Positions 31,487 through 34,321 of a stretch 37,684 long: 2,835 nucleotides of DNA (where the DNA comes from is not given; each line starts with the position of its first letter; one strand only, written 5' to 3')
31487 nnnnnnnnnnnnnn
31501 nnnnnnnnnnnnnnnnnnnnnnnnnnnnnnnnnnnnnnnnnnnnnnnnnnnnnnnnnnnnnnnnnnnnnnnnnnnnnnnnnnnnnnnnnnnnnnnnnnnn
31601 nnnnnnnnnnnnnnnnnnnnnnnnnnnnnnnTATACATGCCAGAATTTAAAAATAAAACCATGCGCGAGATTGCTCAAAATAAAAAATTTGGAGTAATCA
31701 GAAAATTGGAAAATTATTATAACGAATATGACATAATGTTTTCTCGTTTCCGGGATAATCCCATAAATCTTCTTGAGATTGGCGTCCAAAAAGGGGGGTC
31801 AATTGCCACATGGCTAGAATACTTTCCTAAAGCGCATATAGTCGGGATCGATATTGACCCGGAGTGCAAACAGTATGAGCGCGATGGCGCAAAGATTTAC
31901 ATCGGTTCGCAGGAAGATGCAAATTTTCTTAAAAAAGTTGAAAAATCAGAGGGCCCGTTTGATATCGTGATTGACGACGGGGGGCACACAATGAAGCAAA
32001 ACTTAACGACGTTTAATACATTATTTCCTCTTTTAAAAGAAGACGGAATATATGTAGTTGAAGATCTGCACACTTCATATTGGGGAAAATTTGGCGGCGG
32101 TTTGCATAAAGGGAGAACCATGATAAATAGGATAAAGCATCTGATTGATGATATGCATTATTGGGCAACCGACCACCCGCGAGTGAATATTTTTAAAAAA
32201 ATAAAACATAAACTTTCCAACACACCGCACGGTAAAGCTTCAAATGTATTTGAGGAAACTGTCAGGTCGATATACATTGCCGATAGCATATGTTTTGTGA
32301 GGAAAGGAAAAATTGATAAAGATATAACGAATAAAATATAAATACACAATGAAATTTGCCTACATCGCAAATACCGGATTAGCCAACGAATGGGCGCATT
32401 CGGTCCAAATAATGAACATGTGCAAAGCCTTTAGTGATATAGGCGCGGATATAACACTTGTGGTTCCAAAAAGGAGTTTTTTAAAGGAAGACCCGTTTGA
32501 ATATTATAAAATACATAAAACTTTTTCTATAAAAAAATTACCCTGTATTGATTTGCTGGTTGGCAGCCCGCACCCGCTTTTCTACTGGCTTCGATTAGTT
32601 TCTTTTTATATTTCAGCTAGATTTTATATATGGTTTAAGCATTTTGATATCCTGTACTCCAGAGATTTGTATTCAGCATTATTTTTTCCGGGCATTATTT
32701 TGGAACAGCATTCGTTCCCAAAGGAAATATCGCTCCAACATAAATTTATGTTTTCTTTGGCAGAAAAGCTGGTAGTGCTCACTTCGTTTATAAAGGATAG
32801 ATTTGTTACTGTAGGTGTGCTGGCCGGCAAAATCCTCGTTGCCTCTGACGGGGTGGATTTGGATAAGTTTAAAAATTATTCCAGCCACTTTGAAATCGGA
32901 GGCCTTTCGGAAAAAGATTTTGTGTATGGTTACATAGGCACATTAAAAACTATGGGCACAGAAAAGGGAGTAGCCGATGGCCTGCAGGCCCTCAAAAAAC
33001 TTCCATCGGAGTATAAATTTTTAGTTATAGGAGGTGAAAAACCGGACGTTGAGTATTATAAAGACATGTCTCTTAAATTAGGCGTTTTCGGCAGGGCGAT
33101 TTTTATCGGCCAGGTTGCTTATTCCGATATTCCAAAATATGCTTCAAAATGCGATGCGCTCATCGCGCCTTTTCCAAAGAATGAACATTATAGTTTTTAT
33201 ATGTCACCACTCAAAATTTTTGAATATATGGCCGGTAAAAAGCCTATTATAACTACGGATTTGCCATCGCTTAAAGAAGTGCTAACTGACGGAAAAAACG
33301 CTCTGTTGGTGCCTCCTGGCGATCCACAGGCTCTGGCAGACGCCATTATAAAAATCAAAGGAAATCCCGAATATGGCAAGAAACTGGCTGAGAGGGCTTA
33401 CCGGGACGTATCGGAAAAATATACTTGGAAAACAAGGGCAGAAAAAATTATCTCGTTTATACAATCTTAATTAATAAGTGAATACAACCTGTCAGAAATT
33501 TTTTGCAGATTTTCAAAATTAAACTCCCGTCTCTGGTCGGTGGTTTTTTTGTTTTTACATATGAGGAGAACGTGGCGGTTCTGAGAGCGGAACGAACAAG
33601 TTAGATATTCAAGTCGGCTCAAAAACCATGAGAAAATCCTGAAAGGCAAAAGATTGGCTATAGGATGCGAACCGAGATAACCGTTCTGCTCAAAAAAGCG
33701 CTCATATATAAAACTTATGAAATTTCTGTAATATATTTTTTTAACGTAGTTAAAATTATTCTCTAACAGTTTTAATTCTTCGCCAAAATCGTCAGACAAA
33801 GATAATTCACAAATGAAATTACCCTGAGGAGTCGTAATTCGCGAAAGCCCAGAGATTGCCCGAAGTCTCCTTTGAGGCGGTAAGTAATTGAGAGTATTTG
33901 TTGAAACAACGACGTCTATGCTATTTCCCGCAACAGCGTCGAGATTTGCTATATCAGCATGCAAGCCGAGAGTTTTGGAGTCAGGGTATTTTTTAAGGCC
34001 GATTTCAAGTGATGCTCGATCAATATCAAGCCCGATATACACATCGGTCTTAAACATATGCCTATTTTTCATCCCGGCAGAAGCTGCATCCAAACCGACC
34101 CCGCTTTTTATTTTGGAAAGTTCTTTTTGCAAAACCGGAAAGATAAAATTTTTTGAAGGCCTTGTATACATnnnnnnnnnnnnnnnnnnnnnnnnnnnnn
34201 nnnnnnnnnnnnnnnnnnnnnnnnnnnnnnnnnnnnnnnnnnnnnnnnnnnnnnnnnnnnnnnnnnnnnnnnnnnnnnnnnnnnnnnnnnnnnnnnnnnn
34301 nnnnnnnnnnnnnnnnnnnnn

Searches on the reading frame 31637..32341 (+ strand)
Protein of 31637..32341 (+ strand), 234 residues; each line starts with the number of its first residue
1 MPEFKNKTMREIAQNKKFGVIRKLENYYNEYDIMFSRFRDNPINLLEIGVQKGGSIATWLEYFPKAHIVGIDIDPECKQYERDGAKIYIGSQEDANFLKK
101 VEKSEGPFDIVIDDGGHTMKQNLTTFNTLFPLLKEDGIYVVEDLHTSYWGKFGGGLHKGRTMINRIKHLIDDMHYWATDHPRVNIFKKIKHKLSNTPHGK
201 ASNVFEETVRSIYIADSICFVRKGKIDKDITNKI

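Call 3: search_protein_families(library=pfam, proteins=[window:31637-32341:+], max_evalue=0.01)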
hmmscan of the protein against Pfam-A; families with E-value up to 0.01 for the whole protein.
window:31637-32341:+ (234 aa): 6 families
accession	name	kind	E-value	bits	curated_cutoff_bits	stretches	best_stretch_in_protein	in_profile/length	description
PF13578.12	Methyltransf_24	-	9.6e-09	36.5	26.3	1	46-143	1-104/105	Methyltransferase domain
PF13847.12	Methyltransf_31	-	6.1e-06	26.4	27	1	45-146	7-114/145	Methyltransferase domain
PF01728.25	FtsJ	-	0.00021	21.7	24.1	1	23-122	8-106/181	FtsJ-like methyltransferase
PF08242.18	Methyltransf_12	-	0.0011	20.1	30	1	46-137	1-96/98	Methyltransferase domain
PF13649.12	Methyltransf_25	-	0.0023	19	27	1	46-137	2-97/97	Methyltransferase domain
PF04989.18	RMNT_CmcI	-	0.0028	17.8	23.2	1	42-143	33-147/206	Rhamnosyl O-methyltransferase/CmcI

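Call 4: search_protein_families(library=ncbifam, proteins=[window:31637-32341:+], max_evalue=0.01)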
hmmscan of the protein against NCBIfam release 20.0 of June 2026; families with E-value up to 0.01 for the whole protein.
window:31637-32341:+ (234 aa): 1 family
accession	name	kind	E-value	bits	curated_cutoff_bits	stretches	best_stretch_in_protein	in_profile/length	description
NF003380.0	PRK04457.1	equivalog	0.0012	17.9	304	1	28-140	56-177/265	polyamine aminopropyltransferase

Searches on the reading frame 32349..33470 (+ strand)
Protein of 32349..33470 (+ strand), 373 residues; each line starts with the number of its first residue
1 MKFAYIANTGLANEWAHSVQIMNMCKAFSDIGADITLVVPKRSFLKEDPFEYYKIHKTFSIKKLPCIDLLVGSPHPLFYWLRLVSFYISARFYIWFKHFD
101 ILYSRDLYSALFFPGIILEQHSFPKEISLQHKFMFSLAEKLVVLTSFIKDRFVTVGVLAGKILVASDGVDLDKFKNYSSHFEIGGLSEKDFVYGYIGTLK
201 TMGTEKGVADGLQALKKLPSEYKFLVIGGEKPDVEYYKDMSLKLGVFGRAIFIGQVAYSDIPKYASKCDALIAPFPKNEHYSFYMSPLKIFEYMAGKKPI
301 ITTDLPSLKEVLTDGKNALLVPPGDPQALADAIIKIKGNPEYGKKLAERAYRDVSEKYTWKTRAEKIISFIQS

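Call 3: search_protein_families(library=pfam, proteins=[window:32349-33470:+], max_evalue=0.01)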
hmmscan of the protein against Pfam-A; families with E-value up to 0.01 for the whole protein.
window:32349-33470:+ (373 aa): 4 families
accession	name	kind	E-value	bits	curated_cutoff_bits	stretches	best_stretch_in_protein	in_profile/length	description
PF00534.26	Glycos_transf_1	-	1e-25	90.7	26.4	1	181-352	6-171/172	Glycosyl transferases group 1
PF13692.12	Glyco_trans_1_4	-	5.3e-24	85.5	27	1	192-336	3-139/142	Glycosyl transferases group 1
PF13524.12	Glyco_trans_1_2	-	4.6e-12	46.5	25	1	212-368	6-143/144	Glycosyl transferase-like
PF13439.12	Glyco_transf_4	-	0.00064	20.2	28.5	1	19-173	6-170/170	Glycosyltransferase Family 4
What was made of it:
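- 31637..33470 (+): Methyltransf_24 methyltransferase (31637-32341) and GT4 glycosyltransferase (32349-33470); both belong to the cassette. Pfam (call 3).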

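Call 4: search_protein_families(library=ncbifam, proteins=[window:32349-33470:+], max_evalue=0.01)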
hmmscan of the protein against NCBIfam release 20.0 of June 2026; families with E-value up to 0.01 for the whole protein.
window:32349-33470:+ (373 aa): 22 families
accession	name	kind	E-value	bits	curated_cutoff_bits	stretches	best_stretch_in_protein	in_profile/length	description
TIGR04063.1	stp3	hypoth_equivalog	1e-22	80.6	442.05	1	136-365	156-386/397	TIGR04063 family PEP-CTERM/XrtA system glycosyltransferase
NF038298.1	EPS_HpsO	equivalog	1.8e-14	53.3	575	1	184-372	195-385/388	hormogonium polysaccharide biosynthesis glycosyltransferase HpsO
NF047676.1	TeichurnBiosyTuaH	equivalog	1.3e-13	50.6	550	1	138-362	159-375/384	teichuronic acid biosynthesis protein TuaH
NF047684.1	TeichurnBiosyTuaC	equivalog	1.5e-13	50.5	550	1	168-368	193-383/391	teichuronic acid biosynthesis protein TuaC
NF041876.1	EPS_EpsE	equivalog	2.1e-13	50.3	400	1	288-367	310-389/389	exopolysaccharide biosynthesis GT4 family glycosyltransferase EpsE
TIGR03088.1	stp2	hypoth_equivalog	1.8e-12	47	409.05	1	153-366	153-365/374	TIGR03088 family PEP-CTERM/XrtA system glycosyltransferase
TIGR02149.1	glgA_Coryne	subfamily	5.8e-10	38.8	302.4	1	138-370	145-386/391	glycogen synthase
TIGR03999.1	thiol_BshA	equivalog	1.1e-09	37.7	273.7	1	161-362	168-361/375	N-acetyl-alpha-D-glucosaminyl L-malate synthase BshA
NF053787.1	GlcN_PG_synth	equivalog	1.2e-09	37.5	480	1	145-368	151-353/361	N-acetylglucosaminyl phosphatidylglycerol synthase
TIGR03449.1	mycothiol_MshA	equivalog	2.9e-09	36.3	462.5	1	136-369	163-398/406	D-inositol-3-phosphate glycosyltransferase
NF041010.1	glycosy_Agl16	equivalog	3.9e-09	35.8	575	1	124-369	120-346/352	glycosylation protein Agl16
TIGR04047.1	MSMEG_0565_glyc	hypoth_equivalog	5.6e-07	29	259.85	1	248-370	257-370/373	MSMEG_0565 family glycosyltransferase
TIGR02470.1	sucr_synth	equivalog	7.3e-07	27.7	810.4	1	288-370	658-744/784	sucrose synthase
TIGR03087.1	stp1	hypoth_equivalog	3.5e-06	26.4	316.65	1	159-368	195-391/397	TIGR03087 family PEP-CTERM/XrtA system glycosyltransferase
NF007396.0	PRK09922.1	equivalog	6e-06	25.3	385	1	129-337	122-324/361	lipopolysaccharide 1,6-galactosyltransferase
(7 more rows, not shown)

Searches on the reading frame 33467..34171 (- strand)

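Call 3: search_protein_families(library=pfam, proteins=[window:33467-34171:-], max_evalue=0.01)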
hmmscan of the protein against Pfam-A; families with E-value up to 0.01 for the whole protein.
window:33467-34171:- (234 aa): 4 families
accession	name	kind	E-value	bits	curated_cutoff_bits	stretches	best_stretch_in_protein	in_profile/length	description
PF08241.18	Methyltransf_11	-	4e-08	34.2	21.2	1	27-121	7-95/95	Methyltransferase domain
PF13649.12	Methyltransf_25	-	2.8e-06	28.3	27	1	42-117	21-97/97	Methyltransferase domain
PF08242.18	Methyltransf_12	-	2.4e-05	25.4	30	1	29-118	11-97/98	Methyltransferase domain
PF13847.12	Methyltransf_31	-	0.0015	18.7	27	1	45-139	31-128/145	Methyltransferase domain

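Call 4: search_protein_families(library=ncbifam, proteins=[window:33467-34171:-], max_evalue=0.01)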
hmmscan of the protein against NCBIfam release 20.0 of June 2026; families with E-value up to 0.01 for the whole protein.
window:33467-34171:- (234 aa): 0 families
